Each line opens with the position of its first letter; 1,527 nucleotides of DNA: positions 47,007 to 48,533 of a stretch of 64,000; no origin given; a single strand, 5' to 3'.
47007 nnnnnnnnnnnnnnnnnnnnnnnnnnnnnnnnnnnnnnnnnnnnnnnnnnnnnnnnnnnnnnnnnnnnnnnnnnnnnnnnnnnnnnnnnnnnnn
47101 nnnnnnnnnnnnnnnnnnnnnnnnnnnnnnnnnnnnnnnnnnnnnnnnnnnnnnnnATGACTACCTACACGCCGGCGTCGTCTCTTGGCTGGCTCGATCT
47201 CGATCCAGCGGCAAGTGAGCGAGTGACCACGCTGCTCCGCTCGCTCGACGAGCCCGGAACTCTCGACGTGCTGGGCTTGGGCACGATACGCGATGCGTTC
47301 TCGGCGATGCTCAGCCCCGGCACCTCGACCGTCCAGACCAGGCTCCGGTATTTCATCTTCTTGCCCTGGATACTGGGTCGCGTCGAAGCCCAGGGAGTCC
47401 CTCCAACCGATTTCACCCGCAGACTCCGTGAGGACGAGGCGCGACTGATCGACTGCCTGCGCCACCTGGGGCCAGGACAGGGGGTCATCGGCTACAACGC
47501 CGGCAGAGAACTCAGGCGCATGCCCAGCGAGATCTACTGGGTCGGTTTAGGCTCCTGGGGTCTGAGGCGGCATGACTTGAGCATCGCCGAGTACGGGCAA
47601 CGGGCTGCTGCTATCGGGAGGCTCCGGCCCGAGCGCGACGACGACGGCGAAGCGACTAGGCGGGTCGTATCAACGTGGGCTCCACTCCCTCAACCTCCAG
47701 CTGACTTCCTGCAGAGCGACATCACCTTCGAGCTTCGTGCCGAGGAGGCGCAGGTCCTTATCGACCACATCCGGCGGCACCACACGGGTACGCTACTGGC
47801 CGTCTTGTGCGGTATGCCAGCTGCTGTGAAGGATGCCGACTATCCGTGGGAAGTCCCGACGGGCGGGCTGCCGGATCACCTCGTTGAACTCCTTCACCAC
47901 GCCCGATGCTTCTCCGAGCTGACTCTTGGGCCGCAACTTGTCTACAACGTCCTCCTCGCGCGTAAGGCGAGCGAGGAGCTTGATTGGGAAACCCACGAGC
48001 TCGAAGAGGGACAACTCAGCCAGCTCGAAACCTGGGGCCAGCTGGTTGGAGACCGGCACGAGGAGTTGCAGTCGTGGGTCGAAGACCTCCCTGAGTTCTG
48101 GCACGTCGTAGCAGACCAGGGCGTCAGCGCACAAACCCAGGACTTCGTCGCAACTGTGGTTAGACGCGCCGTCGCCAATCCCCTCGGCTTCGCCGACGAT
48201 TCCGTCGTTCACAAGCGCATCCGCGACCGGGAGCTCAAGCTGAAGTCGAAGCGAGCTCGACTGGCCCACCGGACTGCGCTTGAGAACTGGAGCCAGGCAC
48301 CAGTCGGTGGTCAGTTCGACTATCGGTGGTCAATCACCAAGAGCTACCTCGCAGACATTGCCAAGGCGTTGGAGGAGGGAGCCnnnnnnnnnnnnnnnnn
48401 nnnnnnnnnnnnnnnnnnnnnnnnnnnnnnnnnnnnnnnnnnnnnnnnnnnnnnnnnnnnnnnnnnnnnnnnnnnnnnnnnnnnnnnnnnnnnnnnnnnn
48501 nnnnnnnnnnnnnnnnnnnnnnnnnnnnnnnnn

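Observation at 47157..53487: Overlap-coupled three-gene cassette: unknown 409-aa protein, PLD-family nuclease, SNF2-like helicase. It is not obviously any named defence system.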

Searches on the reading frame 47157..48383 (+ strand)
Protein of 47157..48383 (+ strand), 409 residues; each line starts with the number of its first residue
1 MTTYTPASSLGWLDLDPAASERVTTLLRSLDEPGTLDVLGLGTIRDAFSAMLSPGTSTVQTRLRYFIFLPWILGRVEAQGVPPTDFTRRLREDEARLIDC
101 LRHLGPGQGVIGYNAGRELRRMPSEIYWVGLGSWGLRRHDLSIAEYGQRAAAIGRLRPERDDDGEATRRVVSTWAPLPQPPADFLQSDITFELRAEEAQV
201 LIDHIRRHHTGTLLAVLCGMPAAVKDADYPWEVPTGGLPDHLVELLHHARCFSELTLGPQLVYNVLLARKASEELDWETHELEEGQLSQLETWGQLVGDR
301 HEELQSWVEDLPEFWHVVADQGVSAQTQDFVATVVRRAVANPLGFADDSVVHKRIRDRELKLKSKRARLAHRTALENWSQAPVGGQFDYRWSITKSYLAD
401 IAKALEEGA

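Call 9: search_protein_families(library=pfam, proteins=[window:47157-48383:+], max_evalue=0.01)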
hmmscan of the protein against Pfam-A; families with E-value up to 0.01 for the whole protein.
window:47157-48383:+ (409 aa): 1 family
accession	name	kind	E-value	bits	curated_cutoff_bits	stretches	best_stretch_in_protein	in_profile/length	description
PF19888.4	DUF6361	-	1.3e-54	186.1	25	1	8-404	2-387/388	Family of unknown function (DUF6361)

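Call 10: search_protein_families(library=padloc, proteins=[window:47157-48383:+], max_evalue=0.01)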
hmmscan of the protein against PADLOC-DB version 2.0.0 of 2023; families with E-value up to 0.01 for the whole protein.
window:47157-48383:+ (409 aa): 1 family
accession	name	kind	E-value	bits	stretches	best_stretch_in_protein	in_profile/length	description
PDLC03828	ZacA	-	1.3e-103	345.7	1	8-406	3-395/396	-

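Call 11: search_protein_families(library=ncbifam, proteins=[window:47157-48383:+], max_evalue=0.01)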
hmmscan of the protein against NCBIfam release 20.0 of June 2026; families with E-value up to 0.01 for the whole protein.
window:47157-48383:+ (409 aa): 0 families

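Call 21: find_homologous_proteins(query=window:47157-48383:+)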
Query window:47157-48383:+ (409 aa): 582 proteins with E <= 0.001 among 8000 candidates; the best 120 are listed.
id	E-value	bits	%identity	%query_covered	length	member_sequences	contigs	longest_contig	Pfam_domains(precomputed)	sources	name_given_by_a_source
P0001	1.5e-221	754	79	100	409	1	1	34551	PF19888.4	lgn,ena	-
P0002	1.1e-220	751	79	100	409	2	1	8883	PF19888.4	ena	-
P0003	9.9e-219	744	80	100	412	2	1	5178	PF19888.4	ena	-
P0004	1.7e-218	744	80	100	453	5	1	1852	PF19888.4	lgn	-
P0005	5.8e-217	739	78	100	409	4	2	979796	PF19888.4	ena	-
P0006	7.5e-215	732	78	100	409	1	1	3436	PF19888.4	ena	-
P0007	2.1e-214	730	78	100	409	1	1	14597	PF19888.4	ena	-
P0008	4.7e-213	726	76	100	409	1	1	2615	PF19888.4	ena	-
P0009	3.8e-208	710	75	100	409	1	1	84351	PF19888.4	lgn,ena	-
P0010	1.7e-207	707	74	100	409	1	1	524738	PF19888.4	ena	-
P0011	4.3e-206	703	74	100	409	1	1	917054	PF19888.4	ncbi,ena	-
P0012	1.8e-205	701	74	100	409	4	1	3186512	PF19888.4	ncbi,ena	-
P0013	2.5e-205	700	74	100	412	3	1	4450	PF19888.4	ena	-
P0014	4.4e-205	699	79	95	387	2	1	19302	PF19888.4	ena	-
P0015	2.7e-202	690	75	99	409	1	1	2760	PF19888.4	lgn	-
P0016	1.0e-201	688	74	99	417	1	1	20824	PF19888.4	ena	-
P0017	1.1e-200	685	75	99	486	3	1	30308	PF19888.4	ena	-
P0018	1.1e-198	678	74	99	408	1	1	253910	PF19888.4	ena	-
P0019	4.7e-198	676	74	99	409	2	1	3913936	PF19888.4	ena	-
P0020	4.7e-198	676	74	99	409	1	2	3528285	PF19888.4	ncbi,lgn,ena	-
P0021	2.5e-197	674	73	99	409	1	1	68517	PF19888.4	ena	-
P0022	3.6e-197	673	73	100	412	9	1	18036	PF19888.4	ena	-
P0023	7.7e-197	672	72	100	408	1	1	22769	PF19888.4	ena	-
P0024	1.5e-195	668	72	100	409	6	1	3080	PF19888.4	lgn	-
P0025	1.4e-194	665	75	94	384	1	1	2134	PF19888.4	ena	-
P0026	2.0e-194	664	72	99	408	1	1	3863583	PF19888.4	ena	-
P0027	1.2e-193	662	71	99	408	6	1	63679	PF19888.4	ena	-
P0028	1.3e-193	662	70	100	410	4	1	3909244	PF19888.4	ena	-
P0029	1.6e-193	661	71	100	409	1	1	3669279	PF19888.4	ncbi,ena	-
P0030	3.1e-192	657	72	100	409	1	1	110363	PF19888.4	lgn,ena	-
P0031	4.3e-192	657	71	99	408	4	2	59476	PF19888.4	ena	-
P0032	8.0e-192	656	68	99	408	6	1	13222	PF19888.4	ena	-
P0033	1.6e-191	655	70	100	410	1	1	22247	PF19888.4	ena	-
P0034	1.7e-191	655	71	98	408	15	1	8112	PF19888.4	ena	-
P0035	7.0e-191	653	70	99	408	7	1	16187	PF19888.4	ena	-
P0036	1.5e-190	652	71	99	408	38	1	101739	PF19888.4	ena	-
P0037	1.5e-190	652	70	100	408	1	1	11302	PF19888.4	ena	-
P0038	1.0e-189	649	72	100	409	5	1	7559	PF19888.4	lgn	-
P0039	1.5e-189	648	68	100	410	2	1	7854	PF19888.4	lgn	-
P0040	1.2e-188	645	68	100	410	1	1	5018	PF19888.4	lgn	-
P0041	1.4e-188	645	67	100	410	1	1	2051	PF19888.4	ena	-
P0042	1.7e-188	645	68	100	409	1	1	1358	PF19888.4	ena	-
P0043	4.0e-188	644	70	97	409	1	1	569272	PF19888.4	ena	-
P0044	5.5e-188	643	68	100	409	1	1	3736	PF19888.4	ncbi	-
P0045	5.7e-188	643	70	98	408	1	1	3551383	PF19888.4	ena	-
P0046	6.2e-188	643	67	100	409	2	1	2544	PF19888.4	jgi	jgi:hypothetical protein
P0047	6.7e-188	643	68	100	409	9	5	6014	PF19888.4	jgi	-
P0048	7.9e-188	643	70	99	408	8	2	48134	PF19888.4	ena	-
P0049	8.6e-188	643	67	100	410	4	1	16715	PF19888.4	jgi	jgi:hypothetical protein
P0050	9.3e-188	642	68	98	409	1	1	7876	PF19888.4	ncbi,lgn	-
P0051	1.1e-187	642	68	100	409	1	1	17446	PF19888.4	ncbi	-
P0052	1.3e-187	642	68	100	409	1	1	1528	PF19888.4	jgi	jgi:hypothetical protein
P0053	1.5e-187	642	71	97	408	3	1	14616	PF19888.4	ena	-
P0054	1.9e-187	641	67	100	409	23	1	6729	PF19888.4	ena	-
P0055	2.0e-187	641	68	100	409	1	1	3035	PF19888.4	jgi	jgi:hypothetical protein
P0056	4.5e-187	640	67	100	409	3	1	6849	PF19888.4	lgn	-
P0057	6.6e-187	640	68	100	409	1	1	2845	PF19888.4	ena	-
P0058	9.5e-187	639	67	100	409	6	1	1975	PF19888.4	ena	-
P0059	1.7e-186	638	68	100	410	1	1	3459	PF19888.4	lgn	-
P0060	2.5e-186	638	69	98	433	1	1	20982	PF19888.4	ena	-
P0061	3.4e-186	637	70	99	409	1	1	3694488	PF19888.4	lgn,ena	-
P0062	3.4e-186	637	67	100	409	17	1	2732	PF19888.4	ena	-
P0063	4.7e-186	637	68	100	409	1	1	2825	PF19888.4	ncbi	-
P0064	6.7e-186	636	69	99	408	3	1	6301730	PF19888.4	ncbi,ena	-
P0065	1.6e-185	635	66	99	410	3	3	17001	PF19888.4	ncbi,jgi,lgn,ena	jgi:hypothetical protein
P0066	6.2e-185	633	66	99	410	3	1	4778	PF19888.4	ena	-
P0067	1.3e-184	632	65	99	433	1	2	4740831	PF19888.4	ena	-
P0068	3.4e-184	631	66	100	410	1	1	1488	PF19888.4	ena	-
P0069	4.0e-184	630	66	100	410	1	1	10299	PF19888.4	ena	-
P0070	4.2e-184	630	68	99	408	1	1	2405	PF19888.4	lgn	-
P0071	4.8e-184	630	69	98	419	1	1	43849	PF19888.4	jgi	jgi:hypothetical protein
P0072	7.2e-184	630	66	100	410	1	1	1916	PF19888.4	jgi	jgi:hypothetical protein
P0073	8.5e-184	629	68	100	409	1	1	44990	PF19888.4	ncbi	-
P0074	1.1e-183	629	68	99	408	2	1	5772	PF19888.4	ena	-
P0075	1.6e-183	628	69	99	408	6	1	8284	PF19888.4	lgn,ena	-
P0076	1.8e-183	628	70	99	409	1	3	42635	PF19888.4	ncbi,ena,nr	ncbi:MAG: DUF6361 family protein [bacterium]|nr:DUF6361 family protein [bacterium]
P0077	5.1e-183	627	69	98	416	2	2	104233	PF19888.4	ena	-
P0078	9.0e-183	626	69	98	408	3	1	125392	PF19888.4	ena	-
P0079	1.2e-182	626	65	100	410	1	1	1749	PF19888.4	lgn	-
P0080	5.2e-182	623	66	99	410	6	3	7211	PF19888.4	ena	-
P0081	9.2e-182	623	67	99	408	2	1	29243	PF19888.4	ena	-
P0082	1.2e-181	622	68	99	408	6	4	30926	PF19888.4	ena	-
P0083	1.8e-181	622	66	100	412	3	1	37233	PF19888.4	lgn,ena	-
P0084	2.7e-181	621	68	98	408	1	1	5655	PF19888.4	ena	-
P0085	5.0e-181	620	68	99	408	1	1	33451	PF19888.4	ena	-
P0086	6.0e-181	620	64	100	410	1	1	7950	PF19888.4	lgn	-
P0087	1.7e-180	619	67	99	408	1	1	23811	PF19888.4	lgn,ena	-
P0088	3.0e-180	618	65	100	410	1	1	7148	PF19888.4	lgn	-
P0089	5.3e-180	617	67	100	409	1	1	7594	PF19888.4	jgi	jgi:hypothetical protein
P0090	6.2e-180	617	67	99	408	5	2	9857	PF19888.4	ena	-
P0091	8.5e-180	616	67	100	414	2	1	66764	PF19888.4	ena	-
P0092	1.3e-179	616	66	99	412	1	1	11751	PF19888.4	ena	-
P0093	1.8e-179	615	67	100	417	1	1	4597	PF19888.4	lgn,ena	-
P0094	2.1e-179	615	66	100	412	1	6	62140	PF19888.4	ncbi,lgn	-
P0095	4.4e-179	614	67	99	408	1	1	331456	PF19888.4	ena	-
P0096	5.2e-179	614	66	97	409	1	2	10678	PF19888.4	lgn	-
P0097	5.6e-179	613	65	99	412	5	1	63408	PF19888.4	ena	-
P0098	9.2e-179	613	67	99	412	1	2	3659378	PF19888.4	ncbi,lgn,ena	-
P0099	1.7e-178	612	66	99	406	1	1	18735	PF19888.4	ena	-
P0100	1.7e-178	612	66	99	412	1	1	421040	PF19888.4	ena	-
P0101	1.8e-178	612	68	100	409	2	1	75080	PF19888.4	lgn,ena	-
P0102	2.1e-178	612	66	99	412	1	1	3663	PF19888.4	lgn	-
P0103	2.2e-178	612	68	99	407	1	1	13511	PF19888.4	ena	-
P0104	3.5e-178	611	67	99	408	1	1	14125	PF19888.4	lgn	-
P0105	5.1e-178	610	66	99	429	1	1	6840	PF19888.4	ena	-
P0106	5.2e-178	610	66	100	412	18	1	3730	PF19888.4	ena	-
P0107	2.3e-177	608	66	99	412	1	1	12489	PF19888.4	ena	-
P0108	2.4e-177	608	66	99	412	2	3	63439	PF19888.4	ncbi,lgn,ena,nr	ncbi:MAG: hypothetical protein F4091_06995 [Acidimicrobiales bacterium]|nr:hypothetical protein [Aci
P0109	3.5e-177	608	67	99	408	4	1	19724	PF19888.4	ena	-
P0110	3.9e-177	607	67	99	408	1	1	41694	PF19888.4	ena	-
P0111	4.0e-177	607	67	99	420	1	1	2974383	PF19888.4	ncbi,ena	-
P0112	1.3e-176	606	64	99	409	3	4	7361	PF19888.4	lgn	-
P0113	1.5e-176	605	67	99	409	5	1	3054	PF19888.4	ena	-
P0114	2.1e-176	605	64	98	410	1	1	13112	PF19888.4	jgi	jgi:hypothetical protein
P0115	3.2e-176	604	65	99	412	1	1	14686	PF19888.4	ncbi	-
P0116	5.1e-176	604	64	100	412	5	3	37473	PF19888.4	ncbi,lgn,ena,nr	ncbi:MAG: hypothetical protein F4155_08155 [Acidimicrobiales bacterium]|nr:hypothetical protein [Aci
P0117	1.1e-175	603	67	99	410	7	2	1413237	PF19888.4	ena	-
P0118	1.4e-175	602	67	99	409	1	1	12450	PF19888.4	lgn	-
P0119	7.5e-175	600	65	98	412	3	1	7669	PF19888.4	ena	-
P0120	9.3e-175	600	66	99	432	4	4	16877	PF19888.4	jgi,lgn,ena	-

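Call 23: find_related_loci(query=window:47157-48383:+, collection=genome_contigs, flank=10000)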
Query window:47157-48383:+ (409 aa) in genome_contigs; peptide patterns used: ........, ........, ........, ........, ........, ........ (x = any residue, [..] = any of these).
315 stretches matched a pattern; 10 encode a relative of the query (tblastn E <= 1e-3); 10 distinct loci.
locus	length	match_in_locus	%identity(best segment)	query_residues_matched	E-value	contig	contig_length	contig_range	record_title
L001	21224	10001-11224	70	2-409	0e+0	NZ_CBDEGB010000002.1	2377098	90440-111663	MAG: Candidatus Poriferisodalis sp. isolate f5b3f634-3930-48ef-b7e0-85baa50b5fea contig_2, whole genome shotgun sequence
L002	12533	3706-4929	66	2-409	0e+0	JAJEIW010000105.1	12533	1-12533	MAG: Acidimicrobiia bacterium isolate p16x63bins.71 k141_450870, whole genome shotgun sequence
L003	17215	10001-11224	66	2-409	0e+0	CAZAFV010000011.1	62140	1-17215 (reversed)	MAG TPA_asm: uncultured Acidimicrobiales bacterium isolate SRP109090_co1_34 genome assembly, contig: NODE_549_length_621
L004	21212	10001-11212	67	2-405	0e+0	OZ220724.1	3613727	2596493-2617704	MAG: Acidimicrobiales bacterium isolate 2ecf3f36-bb12-4e02-a4a9-b25c11871a57 genome assembly, chromosome: 1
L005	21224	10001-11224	64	2-409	3e-177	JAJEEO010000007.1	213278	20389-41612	MAG: Acidimicrobiia bacterium isolate p16x34bins.37 k141_716061, whole genome shotgun sequence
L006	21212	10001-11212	65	1-404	8e-173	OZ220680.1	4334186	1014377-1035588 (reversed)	MAG: Pseudomonadales bacterium isolate da3e3f05-4c24-4fb5-b36e-3680706d581c genome assembly, chromosome: 1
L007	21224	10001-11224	60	5-405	3e-149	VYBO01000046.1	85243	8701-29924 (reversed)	MAG: Acidimicrobiaceae bacterium isolate SB0673_bin_3 NODE_75_length_85243_cov_79.182573, whole genome shotgun sequence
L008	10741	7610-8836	80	1-409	0e+0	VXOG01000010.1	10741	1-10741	MAG: Chloroflexi bacterium isolate SB0662_bin_27 NODE_4946_length_10741_cov_52.756785, whole genome shotgun sequence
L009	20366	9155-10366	68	2-405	0e+0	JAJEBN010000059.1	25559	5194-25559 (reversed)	MAG: Acidimicrobiia bacterium isolate jk18x9bins.27 k141_439306, whole genome shotgun sequence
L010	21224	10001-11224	66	2-409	0e+0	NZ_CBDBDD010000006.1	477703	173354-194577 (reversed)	MAG: Candidatus Poriferisodalis sp. isolate 1824d3bc-1d7c-4dc2-bee8-215acda66181 contig_6, whole genome shotgun sequence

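Call 25: search_solved_structures(query=window:47157-48383:+, max_evalue=1)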
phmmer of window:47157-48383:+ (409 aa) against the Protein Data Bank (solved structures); distinct sequences matched with E-value up to 1: 1.
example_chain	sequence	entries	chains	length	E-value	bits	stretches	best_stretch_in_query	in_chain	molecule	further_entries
4fof_A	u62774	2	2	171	0.62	12.1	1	256-312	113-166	Methyl-accepting chemotaxis protein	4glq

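Call 28: find_encoding_contigs(protein=window:47157-48383:+, flank=3000, max_places=3)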
Protein window:47157-48383:+ (409 aa): no gene with exactly this product is on record in the collection.

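Call 44: predict_structure(alignment_id=A1)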
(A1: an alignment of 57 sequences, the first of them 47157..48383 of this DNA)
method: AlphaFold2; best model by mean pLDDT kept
length: 409 residues; sequences in the alignment: 57
mean_pLDDT: 78.4   pTM: 0.79
mean pLDDT of the five models: 78.4, 62.9, 61.1, 61.1, 57.1
residues with pLDDT >= 90: 143; 70-90: 165; 50-70: 41; < 50: 60
segments of 3 or more residues with pLDDT < 50: 1-33, 109-119, 167-169, 367-377
pLDDT, mean of each block of 10 residues (from residue 1): 30 39 46 59 87 81 88 83 79 84 62 40 78 87 78 57 54 82 87 92 93 92 89 90 96 94 88 84 92 97 97 91 87 96 95 87 54 48 81 91 82
secondary structure, 60 per line:
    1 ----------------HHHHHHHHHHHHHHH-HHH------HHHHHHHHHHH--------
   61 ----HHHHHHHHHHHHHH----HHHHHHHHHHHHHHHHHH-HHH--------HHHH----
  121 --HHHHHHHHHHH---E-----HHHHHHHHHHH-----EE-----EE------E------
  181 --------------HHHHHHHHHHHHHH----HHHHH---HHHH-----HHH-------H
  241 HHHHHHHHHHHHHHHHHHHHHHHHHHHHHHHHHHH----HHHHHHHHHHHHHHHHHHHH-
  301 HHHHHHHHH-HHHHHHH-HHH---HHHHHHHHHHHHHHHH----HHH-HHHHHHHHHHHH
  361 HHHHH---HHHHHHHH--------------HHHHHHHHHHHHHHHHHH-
elements in order: H17-31 H42-52 H65-78 H83-100 H113-116 H123-133 H143-153 H195-208 H213-217 H221-224 H240-275 H280-299 H301-309 H311-317 H325-340 H349-365 H369-376 H391-408

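Call 53: search_dna_similar(query=window:47157-48383:+, collection=plasmids, mode=protein, max_rows=12)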
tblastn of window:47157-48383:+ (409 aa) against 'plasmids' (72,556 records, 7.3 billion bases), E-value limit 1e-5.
Records with a match: 48; places in all: 48; records where one place covers at least 80% of the query: 36.
Best place of each record, by identity: <60% 48.
By first word of the organism name: Cronobacter 21; Bradyrhizobium 8; Rhizobium 3; Shinella 2; Agrobacterium 2; Mesorhizobium 2; Methylocystis 2; Halomarina 1; Ralstonia 1; Niveispirillum 1; and 5 more.
By predicted mobility (MOB-suite, as given by PLSDB): non-mobilizable 29; conjugative 16; mobilizable 3.
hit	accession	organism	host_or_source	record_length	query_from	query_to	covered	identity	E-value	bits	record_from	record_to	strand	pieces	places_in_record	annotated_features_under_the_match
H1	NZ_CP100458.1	Halomarina sp. BND7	cell culture,sediment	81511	8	406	98%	35.1%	5e-65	232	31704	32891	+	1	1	DUF6361 family protein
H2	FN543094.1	Cronobacter turicensis z3032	-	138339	8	409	98%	34.3%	7e-57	208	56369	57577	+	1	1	hypothetical protein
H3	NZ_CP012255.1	Cronobacter sakazakii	milk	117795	8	409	98%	33.6%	6e-52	194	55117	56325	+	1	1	DUF6361 family protein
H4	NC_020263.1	Cronobacter sakazakii SP291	-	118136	8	409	98%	33.6%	6e-52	194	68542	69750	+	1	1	DUF6361 family protein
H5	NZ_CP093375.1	Cronobacter sakazakii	Homo sapiens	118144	8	409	98%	33.6%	6e-52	194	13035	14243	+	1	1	DUF6361 family protein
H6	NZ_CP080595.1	Cronobacter sakazakii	food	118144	8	409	98%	33.6%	6e-52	194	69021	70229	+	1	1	DUF6361 family protein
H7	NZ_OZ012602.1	Shinella sp. WSD5-1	-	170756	8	404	97%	33.9%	4e-49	186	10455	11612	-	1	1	DUF6361 family protein | phospholipase D family protein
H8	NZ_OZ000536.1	Shinella sp. WSC3-e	-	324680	8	404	97%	33.9%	4e-49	186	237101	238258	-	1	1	DUF6361 family protein | phospholipase D family protein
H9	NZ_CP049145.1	Cronobacter sakazakii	Soja milk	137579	8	409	98%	33.3%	2e-52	196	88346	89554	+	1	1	DUF6361 family protein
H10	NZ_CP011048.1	Cronobacter sakazakii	infants,primary hospital lab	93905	8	409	98%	33.3%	3e-52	195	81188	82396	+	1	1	DUF6361 family protein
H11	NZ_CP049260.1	Cronobacter sakazakii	Homo sapiens,feces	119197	8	409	98%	33.3%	3e-52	195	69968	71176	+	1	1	DUF6361 family protein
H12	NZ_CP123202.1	Cronobacter sakazakii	Homo sapiens,ascites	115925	8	409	98%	33.3%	5e-52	194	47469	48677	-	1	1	DUF6361 family protein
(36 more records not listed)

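Call 55: get_annotated_region(hit=H1, flank=7000)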
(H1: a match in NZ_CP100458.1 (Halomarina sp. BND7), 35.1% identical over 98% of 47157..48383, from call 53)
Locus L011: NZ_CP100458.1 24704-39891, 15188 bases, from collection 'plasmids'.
description: Halomarina sp. BND7 plasmid unnamed4, complete sequence
organism: Halomarina sp. BND7 (NCBI taxid 2961599)
taxonomy: Archaea; Euryarchaeota; Halobacteria; Halobacteriales; Haloarculaceae; Halomarina; Halomarina sp. BND7
host: -; source: cell culture,sediment; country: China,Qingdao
typing (MOB-suite, as given by PLSDB): non-mobilizable
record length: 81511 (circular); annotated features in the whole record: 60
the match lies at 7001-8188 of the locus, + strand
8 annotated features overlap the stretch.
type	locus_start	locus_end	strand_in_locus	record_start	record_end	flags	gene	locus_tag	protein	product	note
CDS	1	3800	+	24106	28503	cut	-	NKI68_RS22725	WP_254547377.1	conjugal transfer protein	-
CDS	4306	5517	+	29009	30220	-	-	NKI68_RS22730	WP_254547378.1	hypothetical protein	-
CDS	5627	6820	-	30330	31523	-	-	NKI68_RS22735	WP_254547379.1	HNH endonuclease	-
CDS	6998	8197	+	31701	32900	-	-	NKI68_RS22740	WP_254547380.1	DUF6361 family protein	-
CDS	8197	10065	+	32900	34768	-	-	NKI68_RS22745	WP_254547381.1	phospholipase D family protein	-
CDS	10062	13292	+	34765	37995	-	-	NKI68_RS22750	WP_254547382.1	DEAD/DEAH box helicase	-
CDS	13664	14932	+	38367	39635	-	-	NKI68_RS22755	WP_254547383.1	hypothetical protein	-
CDS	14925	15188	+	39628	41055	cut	-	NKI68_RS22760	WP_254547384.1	hypothetical protein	-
